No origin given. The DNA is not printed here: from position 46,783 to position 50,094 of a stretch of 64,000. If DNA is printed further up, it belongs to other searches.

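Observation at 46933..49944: PilB/GspE-type motor ATPase encoded as a covalent tandem of two complete ATPase modules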

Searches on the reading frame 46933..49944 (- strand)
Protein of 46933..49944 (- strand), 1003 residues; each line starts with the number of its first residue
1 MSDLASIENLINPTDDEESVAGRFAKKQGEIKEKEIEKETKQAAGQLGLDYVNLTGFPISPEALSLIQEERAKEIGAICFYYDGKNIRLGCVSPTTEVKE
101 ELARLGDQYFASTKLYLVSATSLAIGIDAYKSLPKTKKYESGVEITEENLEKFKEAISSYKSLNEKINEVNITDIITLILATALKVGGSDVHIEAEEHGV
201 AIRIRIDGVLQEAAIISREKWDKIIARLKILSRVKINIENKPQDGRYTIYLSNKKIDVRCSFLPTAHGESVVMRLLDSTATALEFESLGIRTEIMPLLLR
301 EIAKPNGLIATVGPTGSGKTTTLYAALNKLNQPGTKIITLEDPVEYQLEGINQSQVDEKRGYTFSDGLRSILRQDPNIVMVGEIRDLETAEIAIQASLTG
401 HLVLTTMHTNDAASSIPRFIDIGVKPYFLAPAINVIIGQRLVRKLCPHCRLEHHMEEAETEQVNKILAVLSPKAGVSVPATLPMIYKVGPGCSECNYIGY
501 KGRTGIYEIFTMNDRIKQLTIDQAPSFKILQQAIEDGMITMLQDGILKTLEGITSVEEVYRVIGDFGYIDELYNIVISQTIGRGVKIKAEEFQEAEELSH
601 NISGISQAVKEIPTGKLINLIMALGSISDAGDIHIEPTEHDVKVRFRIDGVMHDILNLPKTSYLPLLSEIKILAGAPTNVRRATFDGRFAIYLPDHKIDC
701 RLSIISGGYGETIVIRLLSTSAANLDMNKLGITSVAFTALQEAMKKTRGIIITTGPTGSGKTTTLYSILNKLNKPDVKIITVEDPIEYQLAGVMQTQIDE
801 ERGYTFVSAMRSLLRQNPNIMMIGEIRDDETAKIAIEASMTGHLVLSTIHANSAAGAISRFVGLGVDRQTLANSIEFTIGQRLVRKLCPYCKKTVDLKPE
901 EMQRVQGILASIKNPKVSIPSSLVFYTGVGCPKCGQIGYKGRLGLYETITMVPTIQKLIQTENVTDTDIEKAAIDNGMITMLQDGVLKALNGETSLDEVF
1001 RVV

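Call 3: search_protein_families(library=pfam, proteins=[window:46933-49944:-], max_evalue=0.01)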
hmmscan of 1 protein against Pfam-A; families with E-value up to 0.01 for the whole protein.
window:46933-49944:- (1003 aa): 38 families (the best 25 are shown)
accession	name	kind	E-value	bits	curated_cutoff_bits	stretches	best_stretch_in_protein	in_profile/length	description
PF00437.27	T2SSE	-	7.5e-226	749.2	24.9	2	171-561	7-370/370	Type II/IV secretion system protein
PF13401.12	AAA_22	-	8.1e-10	39.6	27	1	746-785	3-42/130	AAA domain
PF25199.1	nSTAND_NTPase5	-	1.1e-09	38.7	34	1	728-789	20-83/145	Novel STAND NTPase 5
PF20720.3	nSTAND3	-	9.6e-08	32.3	27.2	1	738-787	8-56/155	Novel STAND NTPase 3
PF13604.12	AAA_30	-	2.2e-07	31.2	27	0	739-780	9-50/191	AAA domain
PF12775.13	AAA_7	-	3.1e-07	30.5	25.8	1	734-782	19-67/181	P-loop containing dynein motor region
PF13173.12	AAA_14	-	3.9e-07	30.6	27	1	748-838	2-83/129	AAA domain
PF00005.33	ABC_tran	-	1.8e-06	29.1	25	0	305-365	10-66/137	ABC transporter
PF04851.21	ResIII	-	2.1e-06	28.2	22.5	0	736-782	11-59/164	Type III restriction enzyme, res subunit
PF13191.12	AAA_16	-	3.1e-05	25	32.6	0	739-777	15-53/167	AAA ATPase domain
PF02492.25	cobW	-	3.6e-05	23.9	20.7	0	751-781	3-34/180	CobW/HypB/UreG, nucleotide-binding domain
PF00004.35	AAA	-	3.7e-05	24.6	21.2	0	752-782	2-29/131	ATPase family associated with various cellular activities (AAA)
PF00270.35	DEAD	-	6.7e-05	23.1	26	0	310-339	18-50/167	DEAD/DEAH box helicase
PF16796.11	Microtub_bd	-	7.1e-05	23.2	27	0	740-771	83-111/155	Microtubule binding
PF01637.24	ATPase_2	-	7.7e-05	23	33.2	0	743-795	14-67/225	ATPase domain predominantly from Archaea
PF05157.20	MshEN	-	0.0006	20.2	23.1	1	47-130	1-83/90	MshEN domain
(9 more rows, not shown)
